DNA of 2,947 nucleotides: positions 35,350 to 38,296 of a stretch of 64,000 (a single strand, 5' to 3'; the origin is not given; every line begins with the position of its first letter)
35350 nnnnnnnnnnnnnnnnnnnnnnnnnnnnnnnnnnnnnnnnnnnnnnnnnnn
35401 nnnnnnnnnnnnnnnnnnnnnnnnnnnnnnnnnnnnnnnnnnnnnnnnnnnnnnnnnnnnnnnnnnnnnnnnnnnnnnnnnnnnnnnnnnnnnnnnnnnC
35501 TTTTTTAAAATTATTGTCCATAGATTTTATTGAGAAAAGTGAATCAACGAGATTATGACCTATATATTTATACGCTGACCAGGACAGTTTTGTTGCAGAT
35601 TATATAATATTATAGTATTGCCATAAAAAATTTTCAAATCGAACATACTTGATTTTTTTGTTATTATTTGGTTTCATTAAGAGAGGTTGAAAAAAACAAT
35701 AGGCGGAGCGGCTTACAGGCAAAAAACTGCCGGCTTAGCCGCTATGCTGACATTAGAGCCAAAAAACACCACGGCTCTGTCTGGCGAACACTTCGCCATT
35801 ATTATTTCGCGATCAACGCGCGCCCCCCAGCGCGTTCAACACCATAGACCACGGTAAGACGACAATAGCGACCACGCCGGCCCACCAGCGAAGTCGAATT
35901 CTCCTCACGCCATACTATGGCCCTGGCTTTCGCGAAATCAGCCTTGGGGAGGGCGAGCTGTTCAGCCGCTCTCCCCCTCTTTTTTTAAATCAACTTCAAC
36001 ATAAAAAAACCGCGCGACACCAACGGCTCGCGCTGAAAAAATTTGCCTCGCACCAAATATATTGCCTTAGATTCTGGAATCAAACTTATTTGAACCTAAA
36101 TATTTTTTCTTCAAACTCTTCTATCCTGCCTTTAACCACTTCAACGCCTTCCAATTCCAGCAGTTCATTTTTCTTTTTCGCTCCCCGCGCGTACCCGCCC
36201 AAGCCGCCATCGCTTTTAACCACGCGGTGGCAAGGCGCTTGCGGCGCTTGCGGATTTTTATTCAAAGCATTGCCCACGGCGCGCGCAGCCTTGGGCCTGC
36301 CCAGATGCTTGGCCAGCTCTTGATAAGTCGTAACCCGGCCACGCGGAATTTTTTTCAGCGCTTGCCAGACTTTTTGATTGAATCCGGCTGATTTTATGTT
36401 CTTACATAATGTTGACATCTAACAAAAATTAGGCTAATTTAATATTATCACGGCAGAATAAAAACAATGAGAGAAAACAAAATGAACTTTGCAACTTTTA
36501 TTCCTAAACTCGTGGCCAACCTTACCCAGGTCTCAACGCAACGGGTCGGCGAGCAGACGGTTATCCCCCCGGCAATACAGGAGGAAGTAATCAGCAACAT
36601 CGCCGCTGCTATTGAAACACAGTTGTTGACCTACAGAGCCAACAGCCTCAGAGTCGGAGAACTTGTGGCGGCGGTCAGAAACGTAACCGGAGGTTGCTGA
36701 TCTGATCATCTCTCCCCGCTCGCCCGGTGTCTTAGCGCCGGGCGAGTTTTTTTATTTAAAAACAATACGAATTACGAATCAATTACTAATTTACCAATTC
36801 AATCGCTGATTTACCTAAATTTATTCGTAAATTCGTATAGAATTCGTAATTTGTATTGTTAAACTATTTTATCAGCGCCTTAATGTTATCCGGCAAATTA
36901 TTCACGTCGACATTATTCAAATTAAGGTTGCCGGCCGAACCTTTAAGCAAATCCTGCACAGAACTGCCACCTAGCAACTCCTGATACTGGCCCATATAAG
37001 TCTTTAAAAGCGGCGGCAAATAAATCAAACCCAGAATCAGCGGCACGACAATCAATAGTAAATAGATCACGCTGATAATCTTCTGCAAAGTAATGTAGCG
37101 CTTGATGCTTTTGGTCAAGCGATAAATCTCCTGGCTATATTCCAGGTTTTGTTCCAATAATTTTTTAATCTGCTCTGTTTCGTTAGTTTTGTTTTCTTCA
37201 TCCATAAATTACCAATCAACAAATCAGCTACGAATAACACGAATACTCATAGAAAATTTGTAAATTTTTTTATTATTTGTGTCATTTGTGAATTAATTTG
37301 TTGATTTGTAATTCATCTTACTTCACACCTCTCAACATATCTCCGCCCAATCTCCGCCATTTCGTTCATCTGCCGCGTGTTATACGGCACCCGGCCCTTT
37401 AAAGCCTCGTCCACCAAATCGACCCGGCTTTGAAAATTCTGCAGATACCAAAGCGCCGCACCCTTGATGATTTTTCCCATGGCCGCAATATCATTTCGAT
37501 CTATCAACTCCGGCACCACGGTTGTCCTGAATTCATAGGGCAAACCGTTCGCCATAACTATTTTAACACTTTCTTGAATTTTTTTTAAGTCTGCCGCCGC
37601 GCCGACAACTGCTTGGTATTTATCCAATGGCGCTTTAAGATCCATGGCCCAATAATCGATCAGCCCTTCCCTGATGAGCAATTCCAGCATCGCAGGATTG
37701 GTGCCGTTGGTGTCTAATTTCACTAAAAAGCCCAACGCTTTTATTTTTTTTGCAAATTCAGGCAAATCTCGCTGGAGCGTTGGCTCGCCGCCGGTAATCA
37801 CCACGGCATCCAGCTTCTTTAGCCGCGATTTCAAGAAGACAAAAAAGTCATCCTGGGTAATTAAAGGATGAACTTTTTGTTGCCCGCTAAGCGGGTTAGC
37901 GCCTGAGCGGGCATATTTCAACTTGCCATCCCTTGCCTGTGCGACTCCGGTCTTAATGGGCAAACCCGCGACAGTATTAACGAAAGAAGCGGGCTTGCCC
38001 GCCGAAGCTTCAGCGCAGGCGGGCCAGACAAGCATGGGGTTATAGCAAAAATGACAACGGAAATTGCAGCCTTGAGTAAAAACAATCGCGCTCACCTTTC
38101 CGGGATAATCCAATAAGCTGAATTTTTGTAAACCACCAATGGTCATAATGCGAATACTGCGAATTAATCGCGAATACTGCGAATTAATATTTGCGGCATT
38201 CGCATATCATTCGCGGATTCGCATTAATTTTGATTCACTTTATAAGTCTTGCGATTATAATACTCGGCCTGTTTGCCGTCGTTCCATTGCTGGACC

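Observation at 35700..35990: Terminator-bounded GC-rich candidate ncRNA antisense to its neighbours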

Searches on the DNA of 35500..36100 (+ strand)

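Call 4: search_rna_families(source=window, start=35500, end=36100, threshold=evalue, max_evalue=10, show_alignments=3)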
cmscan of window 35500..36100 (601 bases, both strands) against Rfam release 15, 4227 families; matches with E-value up to 10: 8.
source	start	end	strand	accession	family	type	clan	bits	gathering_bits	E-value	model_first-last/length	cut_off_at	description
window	35605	35670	-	RF01604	plasmodium_snoR28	Gene; snRNA; snoRNA; CD-box;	-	19.9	63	2.4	1-78/78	no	small nucleolar RNA snoR28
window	35940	35983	+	RF04288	mir-9201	Gene; miRNA;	CL00147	19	95.5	0.32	1-81/81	no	mir-9201 microRNA precursor family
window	35643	35693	+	RF02060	STnc410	Gene; sRNA;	-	18.2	50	0.16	1-158/158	no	Enterobacterial sRNA STnc410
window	35566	35618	+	RF02340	DENV_SLA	Cis-reg;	CL00129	16.5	50.5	3.3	9-64/72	no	Dengue virus SLA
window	35589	35749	-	RF01971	RMST_10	Gene; lncRNA;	-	14.9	55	6.7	1-154/154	no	Rhabdomyosarcoma 2 associated transcript conserved region 10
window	35866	35986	-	RF00516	ylbH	Cis-reg; leader;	-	13.3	50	3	1-122/122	no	ylbH leader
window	36004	36076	-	RF02871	ncS54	Gene; sRNA;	-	12.5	43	7.2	1-79/79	no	Burkholderia sRNA 54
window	35936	35985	-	RF01123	sR35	Gene; snRNA; snoRNA; CD-box;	-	10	60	10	1-57/57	no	Small nucleolar RNA sR35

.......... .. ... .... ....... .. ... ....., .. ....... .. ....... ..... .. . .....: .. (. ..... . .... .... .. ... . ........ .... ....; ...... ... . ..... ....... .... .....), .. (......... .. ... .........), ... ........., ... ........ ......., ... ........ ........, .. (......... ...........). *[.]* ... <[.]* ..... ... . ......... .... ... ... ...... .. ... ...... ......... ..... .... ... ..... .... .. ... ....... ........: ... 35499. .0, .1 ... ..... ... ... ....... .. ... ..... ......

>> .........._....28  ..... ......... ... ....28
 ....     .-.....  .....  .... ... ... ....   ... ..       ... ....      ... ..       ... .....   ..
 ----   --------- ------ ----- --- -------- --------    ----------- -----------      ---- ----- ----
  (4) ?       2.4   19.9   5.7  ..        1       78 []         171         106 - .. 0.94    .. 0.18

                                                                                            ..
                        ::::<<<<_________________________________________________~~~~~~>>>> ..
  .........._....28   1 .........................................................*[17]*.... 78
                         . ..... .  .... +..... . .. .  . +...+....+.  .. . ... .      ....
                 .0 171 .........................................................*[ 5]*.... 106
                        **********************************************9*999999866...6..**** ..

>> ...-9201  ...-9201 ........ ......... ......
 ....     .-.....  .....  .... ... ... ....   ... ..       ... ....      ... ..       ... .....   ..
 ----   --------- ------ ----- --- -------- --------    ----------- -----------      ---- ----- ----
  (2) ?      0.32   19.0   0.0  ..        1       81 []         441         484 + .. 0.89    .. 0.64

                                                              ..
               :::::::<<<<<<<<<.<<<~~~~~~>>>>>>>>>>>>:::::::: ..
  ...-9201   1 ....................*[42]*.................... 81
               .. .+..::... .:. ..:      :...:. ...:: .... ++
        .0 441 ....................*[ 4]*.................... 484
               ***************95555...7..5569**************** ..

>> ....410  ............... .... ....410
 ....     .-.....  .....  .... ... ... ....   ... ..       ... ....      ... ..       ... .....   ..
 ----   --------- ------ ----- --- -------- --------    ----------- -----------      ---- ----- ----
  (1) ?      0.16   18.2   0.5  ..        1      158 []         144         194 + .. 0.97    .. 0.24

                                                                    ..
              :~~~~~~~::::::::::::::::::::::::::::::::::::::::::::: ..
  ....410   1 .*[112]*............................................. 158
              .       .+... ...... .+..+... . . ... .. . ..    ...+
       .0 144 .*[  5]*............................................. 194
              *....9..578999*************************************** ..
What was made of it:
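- On 6S RNA: No 6S family at E <= 10 in the permissive Rfam scan of 35500-36100 (call 4)
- On Known riboswitch or leader classes: Only a 13-bit ylbH-leader noise hit on the opposite strand (call 4).
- Closest known: 6S RNA. Different: No model match (call 4).
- No known aptamer or leader family matches (call 4). No hit to these families even at E <= 10 with permissive filters (call 4).
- Tried and rejected: I rely on the permissive scan of the element itself (call 4), which gave only noise.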

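Call 28: search_dna_similar(query=window:35600-36050:+, collection=phages, mode=distant, max_evalue=0.01)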
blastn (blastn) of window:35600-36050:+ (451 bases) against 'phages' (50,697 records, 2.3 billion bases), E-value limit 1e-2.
No match.

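Call 29: search_dna_similar(query=window:35600-36050:+, collection=plasmids, mode=distant, max_evalue=0.01)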
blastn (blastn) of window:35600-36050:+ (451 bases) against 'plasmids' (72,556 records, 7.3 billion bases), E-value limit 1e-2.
No match.

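Call 64: build_rna_model(alignment_id=A1, structure=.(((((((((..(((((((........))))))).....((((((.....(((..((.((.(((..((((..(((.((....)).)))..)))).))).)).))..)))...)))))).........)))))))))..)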
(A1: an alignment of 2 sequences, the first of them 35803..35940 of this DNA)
Model R1 built from alignment A1 (2 sequences, 138 columns); structure: as given.
model positions 138; base pairs 41; branch points 1; effective number of sequences 0.68; information 0.59 bits per position. Calibrated on 0.2 Mb of random sequence (short: E-values are rough).
structure used (alignment columns):
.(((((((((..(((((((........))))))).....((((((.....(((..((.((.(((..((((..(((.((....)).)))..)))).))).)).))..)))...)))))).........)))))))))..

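Call 66: search_with_rna_model(model_id=R1, sources=[window, L002, L003, L004, L005, L006, L007, L008, L009, L010, L011, L012, L013, L014, L015, L016, L017, L018, L019, L020, L021, L022, L023, L024, L025, L026, L027, L028, L029, L030, L031, L032, L033, L034, L035, L036, L037, L038, L039, L040, L041, L042, L043, L044, L045, L046, L047, L048, L049, L050, L051, L052, L053, L054, L055, L056, L057, L059, L060, L061, L062, L063, L064, L065, L066, L067, L068, L069, L070, L071, L072, L073, L074, L075, L076, L077, L078, L079, L080, L081, L082, L083, L084, L085, L086, L087, L088, L089, L090, L091, L092, L093, L094, L095, L096, L097, L098, L099, L100, L139], max_evalue=10)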
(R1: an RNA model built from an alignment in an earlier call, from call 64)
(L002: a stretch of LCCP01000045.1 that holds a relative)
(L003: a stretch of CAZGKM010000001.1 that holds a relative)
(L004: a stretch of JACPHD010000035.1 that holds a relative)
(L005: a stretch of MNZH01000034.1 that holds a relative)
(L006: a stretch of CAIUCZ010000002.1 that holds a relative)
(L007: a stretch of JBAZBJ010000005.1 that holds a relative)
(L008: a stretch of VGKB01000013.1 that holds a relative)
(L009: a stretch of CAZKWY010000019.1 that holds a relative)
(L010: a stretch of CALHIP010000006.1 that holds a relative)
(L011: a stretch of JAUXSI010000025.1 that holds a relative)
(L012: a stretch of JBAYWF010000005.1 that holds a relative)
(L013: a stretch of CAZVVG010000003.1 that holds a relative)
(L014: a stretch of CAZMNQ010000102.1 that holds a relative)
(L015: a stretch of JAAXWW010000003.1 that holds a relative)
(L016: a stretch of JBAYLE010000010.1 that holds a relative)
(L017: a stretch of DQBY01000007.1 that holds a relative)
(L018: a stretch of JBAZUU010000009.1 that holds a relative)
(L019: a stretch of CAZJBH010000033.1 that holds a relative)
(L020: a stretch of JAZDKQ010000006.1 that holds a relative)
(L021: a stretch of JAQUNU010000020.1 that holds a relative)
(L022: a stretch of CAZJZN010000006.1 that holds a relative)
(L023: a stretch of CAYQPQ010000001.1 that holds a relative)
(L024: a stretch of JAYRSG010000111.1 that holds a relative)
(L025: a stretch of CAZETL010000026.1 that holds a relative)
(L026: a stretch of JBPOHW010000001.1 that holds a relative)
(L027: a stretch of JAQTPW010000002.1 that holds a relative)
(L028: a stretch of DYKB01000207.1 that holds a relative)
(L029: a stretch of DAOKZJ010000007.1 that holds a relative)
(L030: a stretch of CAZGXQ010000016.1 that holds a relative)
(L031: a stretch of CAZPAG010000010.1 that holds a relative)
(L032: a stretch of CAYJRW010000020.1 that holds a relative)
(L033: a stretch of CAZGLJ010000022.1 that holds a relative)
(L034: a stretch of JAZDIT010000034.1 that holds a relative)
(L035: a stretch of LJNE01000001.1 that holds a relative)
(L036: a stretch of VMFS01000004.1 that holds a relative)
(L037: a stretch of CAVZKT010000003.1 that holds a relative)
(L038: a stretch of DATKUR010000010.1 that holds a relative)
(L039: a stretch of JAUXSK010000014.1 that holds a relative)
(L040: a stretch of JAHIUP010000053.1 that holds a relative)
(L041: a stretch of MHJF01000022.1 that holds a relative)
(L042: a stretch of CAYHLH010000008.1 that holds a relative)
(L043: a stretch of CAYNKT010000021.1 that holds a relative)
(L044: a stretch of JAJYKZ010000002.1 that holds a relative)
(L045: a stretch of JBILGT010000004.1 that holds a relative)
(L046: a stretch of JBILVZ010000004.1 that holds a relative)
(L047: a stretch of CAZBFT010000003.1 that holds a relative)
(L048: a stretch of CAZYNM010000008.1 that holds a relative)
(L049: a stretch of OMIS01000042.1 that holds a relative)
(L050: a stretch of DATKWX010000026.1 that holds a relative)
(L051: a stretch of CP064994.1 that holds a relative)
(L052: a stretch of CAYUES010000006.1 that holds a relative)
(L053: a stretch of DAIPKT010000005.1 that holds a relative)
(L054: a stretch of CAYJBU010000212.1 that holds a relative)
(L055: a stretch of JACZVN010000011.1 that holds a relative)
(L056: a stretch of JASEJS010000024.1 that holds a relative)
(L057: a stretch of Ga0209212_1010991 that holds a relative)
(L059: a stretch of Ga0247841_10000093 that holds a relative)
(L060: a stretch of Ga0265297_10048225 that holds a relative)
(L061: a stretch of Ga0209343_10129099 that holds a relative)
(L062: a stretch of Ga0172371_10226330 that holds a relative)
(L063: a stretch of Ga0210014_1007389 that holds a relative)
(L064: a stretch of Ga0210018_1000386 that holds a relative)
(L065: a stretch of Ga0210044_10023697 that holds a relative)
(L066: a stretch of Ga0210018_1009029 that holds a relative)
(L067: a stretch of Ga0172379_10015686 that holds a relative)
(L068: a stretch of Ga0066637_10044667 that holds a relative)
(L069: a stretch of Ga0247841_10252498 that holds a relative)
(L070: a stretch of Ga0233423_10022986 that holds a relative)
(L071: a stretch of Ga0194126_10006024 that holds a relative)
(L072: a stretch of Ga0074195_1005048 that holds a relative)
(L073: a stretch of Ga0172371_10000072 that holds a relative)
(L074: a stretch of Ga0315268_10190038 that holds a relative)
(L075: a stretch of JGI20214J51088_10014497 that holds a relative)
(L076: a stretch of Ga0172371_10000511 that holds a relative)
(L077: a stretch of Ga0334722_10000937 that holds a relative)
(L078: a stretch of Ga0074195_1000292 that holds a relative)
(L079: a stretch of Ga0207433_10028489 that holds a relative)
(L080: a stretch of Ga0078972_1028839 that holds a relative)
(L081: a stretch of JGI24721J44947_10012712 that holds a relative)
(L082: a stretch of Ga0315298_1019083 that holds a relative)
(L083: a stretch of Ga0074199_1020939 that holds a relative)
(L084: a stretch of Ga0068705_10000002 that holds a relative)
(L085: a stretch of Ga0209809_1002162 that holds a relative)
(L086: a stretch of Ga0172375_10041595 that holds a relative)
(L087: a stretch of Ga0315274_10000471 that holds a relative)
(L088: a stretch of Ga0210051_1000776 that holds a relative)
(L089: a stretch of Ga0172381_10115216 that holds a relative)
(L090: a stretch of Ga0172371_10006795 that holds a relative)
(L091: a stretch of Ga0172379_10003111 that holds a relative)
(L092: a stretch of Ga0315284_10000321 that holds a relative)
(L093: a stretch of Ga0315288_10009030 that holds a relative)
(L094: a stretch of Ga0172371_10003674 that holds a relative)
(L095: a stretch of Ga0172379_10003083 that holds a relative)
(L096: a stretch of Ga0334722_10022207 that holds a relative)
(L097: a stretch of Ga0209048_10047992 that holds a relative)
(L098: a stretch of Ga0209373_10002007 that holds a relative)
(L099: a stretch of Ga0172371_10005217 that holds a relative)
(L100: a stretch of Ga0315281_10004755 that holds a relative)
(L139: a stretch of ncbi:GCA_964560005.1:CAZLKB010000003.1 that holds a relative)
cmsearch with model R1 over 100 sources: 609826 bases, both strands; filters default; matches with E-value up to 10: 2.
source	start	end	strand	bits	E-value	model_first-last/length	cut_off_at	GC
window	35803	35940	+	177.4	2.1e-45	1-138/138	no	0.58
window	35821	35951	-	15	0.56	1-138/138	no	0.6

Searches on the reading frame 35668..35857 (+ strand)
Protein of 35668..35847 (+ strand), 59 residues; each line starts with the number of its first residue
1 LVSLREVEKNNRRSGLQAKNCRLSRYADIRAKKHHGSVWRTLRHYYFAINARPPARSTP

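Call 10: search_protein_families(library=pfam, proteins=[window:35668-35847:+, window:35687-35857:+], max_evalue=0.01)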
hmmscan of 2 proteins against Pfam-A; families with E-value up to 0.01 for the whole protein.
window:35668-35847:+ (59 aa): 0 families

window:35687-35857:+ (56 aa): 0 families

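Call 72: search_protein_families(library=phrogs, proteins=[window:35687-35857:+], max_evalue=0.01)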
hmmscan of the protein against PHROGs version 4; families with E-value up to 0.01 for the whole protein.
window:35687-35857:+ (56 aa): 0 families

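Call 73: search_protein_families(library=padloc, proteins=[window:35687-35857:+], max_evalue=0.01)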
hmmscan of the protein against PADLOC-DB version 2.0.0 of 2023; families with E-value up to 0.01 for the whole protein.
window:35687-35857:+ (56 aa): 0 families

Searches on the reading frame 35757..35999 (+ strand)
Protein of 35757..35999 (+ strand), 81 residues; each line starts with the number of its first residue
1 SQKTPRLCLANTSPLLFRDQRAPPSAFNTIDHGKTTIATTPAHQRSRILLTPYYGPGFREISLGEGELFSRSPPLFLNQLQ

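Call 67: search_protein_representatives(protein=window:35757-35999:+)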
Query: 81 residues. Proteins with E-value up to 0.001 (for the whole library): 1; up to 1e-10: 1; up to 1e-30: 0. The best 1 are listed.
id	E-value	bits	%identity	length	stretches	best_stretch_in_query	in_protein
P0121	5.1e-12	61.7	35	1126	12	3-30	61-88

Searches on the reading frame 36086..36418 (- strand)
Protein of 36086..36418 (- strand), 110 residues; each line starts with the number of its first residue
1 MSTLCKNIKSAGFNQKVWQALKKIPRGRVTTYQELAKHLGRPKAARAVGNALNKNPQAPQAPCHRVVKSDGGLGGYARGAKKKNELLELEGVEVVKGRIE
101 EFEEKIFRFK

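Call 10: search_protein_families(library=pfam, proteins=[window:36086-36418:-], max_evalue=0.01)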
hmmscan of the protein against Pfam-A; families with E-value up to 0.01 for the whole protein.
window:36086-36418:- (110 aa): 1 family
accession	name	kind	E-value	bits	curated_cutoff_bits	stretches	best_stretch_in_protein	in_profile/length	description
PF01035.26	DNA_binding_1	-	1.3e-35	121.5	27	1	13-92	2-81/81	6-O-methylguanine DNA methyltransferase, DNA binding domain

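Call 37: find_encoding_contigs(protein=window:36086-36418:-, flank=3000, max_places=10)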
Protein window:36086-36418:- (110 aa): 1 contig read that carries it; 1 place shown.
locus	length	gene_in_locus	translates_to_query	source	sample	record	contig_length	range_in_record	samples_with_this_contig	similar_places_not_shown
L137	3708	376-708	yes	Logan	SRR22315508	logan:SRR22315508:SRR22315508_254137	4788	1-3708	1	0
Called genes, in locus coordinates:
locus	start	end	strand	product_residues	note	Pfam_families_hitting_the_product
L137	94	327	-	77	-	-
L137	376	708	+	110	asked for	PF01035:DNA_binding_1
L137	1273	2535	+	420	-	PF00089:Trypsin, PF10459:Peptidase_S46 (faint), PF13365:Trypsin_2, PF13180:PDZ_2, PF00595:PDZ, PF17820:PDZ_6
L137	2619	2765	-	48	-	-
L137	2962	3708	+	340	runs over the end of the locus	PF03462:PCRF, PF00472:RF-1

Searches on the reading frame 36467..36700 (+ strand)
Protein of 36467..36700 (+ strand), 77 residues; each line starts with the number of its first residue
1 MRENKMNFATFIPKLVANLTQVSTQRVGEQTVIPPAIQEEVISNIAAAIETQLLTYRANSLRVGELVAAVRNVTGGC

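Call 32: search_protein_families(library=pfam, proteins=[window:36467-36700:+], max_evalue=0.01)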
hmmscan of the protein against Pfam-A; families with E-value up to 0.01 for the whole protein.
window:36467-36700:+ (77 aa): 0 families

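Call 38: find_encoding_contigs(protein=window:36467-36700:+, flank=3000, max_places=10)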
Protein window:36467-36700:+ (77 aa): 1 contig read that carries it; 1 place shown.
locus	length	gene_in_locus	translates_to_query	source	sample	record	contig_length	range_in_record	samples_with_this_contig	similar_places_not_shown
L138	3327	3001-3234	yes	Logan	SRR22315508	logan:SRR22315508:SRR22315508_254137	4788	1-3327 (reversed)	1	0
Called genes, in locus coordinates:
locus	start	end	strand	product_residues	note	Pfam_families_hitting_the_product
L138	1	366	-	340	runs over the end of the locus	PF03462:PCRF, PF00472:RF-1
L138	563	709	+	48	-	-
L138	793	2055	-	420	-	PF00089:Trypsin, PF10459:Peptidase_S46 (faint), PF13365:Trypsin_2, PF13180:PDZ_2, PF00595:PDZ, PF17820:PDZ_6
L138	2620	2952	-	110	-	PF01035:DNA_binding_1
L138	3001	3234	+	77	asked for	-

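Call 72: search_protein_families(library=phrogs, proteins=[window:36467-36700:+], max_evalue=0.01)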
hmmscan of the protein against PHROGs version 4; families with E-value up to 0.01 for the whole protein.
window:36467-36700:+ (77 aa): 0 families

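Call 73: search_protein_families(library=padloc, proteins=[window:36467-36700:+], max_evalue=0.01)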
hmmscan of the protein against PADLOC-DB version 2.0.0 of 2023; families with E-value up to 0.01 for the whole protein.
window:36467-36700:+ (77 aa): 0 families

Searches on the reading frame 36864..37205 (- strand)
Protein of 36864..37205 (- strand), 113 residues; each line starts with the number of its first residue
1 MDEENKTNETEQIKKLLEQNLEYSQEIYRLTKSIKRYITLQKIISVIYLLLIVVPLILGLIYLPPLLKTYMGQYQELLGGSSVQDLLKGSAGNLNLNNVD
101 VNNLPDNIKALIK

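Call 10: search_protein_families(library=pfam, proteins=[window:36864-37205:-], max_evalue=0.01)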
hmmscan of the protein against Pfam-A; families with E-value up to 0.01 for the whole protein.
window:36864-37205:- (113 aa): 1 family
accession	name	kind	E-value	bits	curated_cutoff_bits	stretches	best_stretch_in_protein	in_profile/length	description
PF11155.13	DUF2935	-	0.0065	17.4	24.4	1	5-52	59-106/121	Domain of unknown function (DUF2935)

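Call 72: search_protein_families(library=phrogs, proteins=[window:36864-37205:-], max_evalue=0.01)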
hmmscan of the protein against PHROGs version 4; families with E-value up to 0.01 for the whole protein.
window:36864-37205:- (113 aa): 0 families

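Call 73: search_protein_families(library=padloc, proteins=[window:36864-37205:-], max_evalue=0.01)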
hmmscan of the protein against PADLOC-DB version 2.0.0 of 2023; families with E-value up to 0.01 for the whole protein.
window:36864-37205:- (113 aa): 0 families

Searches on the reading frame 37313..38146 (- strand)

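Call 10: search_protein_families(library=pfam, proteins=[window:37313-38146:-], max_evalue=0.01)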
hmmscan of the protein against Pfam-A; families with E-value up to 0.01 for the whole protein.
window:37313-38146:- (277 aa): 2 families
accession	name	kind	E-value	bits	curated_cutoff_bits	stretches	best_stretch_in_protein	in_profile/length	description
PF04055.27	Radical_SAM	-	2e-19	70.8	29.5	1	21-214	1-154/166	Radical SAM superfamily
PF13353.11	Fer4_12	-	9.8e-05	23.1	22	1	19-137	7-79/137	4Fe-4S single cluster domain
